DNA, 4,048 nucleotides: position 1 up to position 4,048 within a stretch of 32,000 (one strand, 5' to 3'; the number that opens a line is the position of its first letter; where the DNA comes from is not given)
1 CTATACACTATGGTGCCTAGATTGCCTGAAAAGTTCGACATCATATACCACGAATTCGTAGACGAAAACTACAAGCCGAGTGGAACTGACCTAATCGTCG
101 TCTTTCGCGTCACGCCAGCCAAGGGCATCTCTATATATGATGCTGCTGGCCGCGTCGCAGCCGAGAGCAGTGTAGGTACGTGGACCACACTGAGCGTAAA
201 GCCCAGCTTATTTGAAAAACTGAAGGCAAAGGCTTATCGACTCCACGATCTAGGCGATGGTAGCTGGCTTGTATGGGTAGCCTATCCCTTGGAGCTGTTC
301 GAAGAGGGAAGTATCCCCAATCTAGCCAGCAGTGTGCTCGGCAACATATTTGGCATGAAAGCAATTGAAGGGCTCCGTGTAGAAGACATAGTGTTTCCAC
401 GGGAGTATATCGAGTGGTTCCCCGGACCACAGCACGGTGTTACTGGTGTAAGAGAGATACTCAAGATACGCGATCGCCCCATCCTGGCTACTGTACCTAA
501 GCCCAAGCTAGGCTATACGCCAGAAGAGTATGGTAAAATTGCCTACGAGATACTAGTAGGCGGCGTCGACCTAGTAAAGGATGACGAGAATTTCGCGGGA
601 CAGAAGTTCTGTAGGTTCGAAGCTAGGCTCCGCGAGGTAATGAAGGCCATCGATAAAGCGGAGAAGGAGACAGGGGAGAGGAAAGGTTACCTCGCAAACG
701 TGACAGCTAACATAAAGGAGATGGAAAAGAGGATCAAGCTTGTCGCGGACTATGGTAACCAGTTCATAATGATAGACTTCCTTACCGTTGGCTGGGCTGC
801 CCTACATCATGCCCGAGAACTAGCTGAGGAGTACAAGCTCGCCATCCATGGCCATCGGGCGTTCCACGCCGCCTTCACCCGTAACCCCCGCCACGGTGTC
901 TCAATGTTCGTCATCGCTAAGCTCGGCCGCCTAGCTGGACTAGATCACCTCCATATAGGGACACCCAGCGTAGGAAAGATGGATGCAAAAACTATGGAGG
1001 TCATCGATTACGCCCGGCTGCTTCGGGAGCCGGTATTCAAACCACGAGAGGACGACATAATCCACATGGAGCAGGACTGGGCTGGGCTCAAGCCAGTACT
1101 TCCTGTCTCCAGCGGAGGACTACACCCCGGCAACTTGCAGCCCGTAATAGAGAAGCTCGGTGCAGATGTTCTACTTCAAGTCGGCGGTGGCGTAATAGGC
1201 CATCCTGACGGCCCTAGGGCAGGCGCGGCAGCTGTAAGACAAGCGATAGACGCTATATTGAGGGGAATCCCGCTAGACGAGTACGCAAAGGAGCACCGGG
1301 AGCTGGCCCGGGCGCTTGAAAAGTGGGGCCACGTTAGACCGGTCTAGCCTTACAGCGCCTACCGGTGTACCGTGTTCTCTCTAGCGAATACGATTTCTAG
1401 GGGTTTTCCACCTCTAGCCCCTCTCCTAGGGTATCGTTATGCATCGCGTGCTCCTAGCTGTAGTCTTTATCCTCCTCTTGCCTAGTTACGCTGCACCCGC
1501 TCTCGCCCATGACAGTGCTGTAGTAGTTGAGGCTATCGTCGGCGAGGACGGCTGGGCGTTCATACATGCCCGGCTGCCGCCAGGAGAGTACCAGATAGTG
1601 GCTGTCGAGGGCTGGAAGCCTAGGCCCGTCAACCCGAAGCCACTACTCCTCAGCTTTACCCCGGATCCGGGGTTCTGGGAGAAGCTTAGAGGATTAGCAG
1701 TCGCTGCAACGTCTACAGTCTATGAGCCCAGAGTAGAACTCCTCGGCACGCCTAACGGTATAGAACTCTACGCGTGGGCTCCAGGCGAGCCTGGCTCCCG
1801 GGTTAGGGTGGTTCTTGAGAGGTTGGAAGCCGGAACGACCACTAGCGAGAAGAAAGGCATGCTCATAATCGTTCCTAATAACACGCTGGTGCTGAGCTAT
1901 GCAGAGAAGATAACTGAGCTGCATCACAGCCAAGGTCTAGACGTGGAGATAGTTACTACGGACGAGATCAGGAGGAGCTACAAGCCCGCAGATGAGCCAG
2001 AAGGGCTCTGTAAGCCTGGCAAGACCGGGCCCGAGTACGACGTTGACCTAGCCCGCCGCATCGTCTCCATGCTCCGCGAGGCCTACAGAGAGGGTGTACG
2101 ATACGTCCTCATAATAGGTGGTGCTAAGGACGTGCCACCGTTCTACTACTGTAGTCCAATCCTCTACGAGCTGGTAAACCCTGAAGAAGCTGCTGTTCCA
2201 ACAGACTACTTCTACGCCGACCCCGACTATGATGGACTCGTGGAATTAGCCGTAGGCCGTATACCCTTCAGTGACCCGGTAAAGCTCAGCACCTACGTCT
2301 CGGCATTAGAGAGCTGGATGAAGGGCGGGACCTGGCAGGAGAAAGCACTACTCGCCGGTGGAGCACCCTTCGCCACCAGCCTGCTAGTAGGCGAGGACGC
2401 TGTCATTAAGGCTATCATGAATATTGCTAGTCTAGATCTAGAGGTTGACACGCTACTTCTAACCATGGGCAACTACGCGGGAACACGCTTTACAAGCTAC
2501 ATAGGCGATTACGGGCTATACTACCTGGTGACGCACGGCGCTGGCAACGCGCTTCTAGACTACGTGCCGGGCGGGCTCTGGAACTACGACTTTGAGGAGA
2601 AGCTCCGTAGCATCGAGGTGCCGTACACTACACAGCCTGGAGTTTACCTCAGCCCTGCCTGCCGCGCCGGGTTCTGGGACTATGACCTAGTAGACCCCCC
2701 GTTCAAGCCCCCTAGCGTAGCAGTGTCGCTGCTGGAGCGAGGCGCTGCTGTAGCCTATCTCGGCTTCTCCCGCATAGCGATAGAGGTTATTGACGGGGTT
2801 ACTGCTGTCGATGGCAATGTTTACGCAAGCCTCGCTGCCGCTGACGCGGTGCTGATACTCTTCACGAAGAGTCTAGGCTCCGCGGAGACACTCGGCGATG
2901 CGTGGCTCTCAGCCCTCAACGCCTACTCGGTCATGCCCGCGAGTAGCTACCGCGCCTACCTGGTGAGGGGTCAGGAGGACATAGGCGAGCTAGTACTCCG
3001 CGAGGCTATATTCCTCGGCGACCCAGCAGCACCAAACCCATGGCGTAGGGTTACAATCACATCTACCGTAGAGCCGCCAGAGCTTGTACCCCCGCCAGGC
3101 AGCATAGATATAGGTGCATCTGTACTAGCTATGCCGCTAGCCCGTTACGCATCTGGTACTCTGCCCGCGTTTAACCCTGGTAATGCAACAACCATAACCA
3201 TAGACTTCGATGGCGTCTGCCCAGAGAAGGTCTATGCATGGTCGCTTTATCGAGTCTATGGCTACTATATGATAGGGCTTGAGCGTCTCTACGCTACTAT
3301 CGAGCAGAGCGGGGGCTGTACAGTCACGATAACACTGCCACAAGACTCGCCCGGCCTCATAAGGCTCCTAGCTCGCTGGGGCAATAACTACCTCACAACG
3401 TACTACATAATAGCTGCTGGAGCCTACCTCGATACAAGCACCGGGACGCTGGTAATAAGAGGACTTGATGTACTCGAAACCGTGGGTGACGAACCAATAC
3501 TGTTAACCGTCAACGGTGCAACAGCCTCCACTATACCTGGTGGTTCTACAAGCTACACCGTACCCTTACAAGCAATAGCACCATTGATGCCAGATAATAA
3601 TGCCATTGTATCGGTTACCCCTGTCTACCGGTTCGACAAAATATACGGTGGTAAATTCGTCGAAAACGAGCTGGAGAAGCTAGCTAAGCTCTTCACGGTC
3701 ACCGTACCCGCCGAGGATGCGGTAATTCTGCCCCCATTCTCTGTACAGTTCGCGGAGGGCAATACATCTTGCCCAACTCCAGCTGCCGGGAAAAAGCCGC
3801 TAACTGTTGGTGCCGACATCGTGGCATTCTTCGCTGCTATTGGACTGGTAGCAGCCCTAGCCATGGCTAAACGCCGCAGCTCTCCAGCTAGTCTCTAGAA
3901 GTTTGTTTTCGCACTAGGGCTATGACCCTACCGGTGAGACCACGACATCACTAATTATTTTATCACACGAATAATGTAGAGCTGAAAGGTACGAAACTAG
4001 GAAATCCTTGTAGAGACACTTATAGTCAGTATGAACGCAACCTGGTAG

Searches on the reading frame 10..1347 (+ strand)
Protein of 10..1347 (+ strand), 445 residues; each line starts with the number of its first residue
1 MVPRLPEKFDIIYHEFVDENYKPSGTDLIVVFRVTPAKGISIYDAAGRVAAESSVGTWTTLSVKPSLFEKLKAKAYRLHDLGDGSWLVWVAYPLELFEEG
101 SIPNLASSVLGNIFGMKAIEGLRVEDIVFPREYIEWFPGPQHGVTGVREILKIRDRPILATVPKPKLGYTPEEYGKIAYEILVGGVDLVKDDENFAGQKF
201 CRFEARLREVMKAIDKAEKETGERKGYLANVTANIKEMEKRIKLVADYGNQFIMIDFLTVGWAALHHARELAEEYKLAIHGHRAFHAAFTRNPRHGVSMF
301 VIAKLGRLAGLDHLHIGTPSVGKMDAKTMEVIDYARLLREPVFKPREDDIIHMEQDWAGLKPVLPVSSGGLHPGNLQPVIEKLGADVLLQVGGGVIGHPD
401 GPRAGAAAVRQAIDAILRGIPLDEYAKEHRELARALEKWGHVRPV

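Call 10: search_protein_families(library=pfam, proteins=[window:10-1347:+], max_evalue=0.01)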
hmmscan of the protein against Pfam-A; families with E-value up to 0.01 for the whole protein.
window:10-1347:+ (445 aa): 2 families
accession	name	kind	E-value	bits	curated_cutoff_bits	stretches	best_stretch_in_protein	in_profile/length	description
PF00016.26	RuBisCO_large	-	7.2e-92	308.3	30.1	1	144-439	2-299/299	Ribulose bisphosphate carboxylase large chain, catalytic domain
PF02788.21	RuBisCO_large_N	-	2.6e-45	154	20.7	1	15-133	1-120/120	Ribulose bisphosphate carboxylase large chain, N-terminal domain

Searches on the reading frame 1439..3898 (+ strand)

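Call 10: search_protein_families(library=pfam, proteins=[window:1439-3898:+], max_evalue=0.01)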
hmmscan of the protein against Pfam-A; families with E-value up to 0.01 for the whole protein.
window:1439-3898:+ (819 aa): 1 family
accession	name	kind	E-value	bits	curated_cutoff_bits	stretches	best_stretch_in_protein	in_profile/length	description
PF01364.23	Peptidase_C25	-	2.3e-32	113.1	23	1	141-531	1-372/374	Peptidase family C25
